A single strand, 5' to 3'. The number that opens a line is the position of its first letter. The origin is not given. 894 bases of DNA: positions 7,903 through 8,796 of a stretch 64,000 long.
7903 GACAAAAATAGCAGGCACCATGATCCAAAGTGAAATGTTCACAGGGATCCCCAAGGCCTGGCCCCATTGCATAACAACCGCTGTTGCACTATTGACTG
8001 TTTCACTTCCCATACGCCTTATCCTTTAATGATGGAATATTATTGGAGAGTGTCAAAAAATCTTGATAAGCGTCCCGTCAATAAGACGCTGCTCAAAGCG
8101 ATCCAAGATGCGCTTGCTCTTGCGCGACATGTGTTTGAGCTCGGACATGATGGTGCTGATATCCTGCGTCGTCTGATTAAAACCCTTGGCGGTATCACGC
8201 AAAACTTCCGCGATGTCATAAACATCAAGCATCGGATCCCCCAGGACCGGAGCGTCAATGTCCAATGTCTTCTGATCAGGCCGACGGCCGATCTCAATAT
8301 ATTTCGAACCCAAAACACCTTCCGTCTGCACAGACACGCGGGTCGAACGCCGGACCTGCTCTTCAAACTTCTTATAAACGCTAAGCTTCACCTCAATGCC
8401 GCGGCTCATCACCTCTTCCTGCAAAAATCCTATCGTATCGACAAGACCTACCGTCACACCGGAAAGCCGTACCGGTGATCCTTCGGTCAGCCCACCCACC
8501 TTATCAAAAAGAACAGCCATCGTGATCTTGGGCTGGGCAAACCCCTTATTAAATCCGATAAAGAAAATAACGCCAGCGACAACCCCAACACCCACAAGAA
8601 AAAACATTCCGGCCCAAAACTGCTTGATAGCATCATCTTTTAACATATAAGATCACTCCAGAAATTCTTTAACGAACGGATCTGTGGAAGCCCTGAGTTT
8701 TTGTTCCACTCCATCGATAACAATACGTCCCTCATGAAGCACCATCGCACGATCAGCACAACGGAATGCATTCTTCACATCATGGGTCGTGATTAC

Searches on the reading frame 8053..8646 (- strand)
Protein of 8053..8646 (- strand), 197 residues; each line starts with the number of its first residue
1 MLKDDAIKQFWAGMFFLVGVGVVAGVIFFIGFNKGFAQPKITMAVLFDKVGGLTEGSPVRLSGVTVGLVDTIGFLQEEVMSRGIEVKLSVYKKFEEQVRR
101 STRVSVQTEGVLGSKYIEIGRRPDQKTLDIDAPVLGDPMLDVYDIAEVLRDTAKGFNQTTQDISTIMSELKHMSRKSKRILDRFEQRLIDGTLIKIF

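Call 54: search_protein_families(library=pfam, proteins=[window:8053-8646:-], max_evalue=0.001)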
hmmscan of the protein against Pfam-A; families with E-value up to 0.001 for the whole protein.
window:8053-8646:- (197 aa): 1 family
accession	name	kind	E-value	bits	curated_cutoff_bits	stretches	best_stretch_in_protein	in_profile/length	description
PF02470.25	MlaD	-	1.6e-16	60.7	25.1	1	40-119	2-78/81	MlaD protein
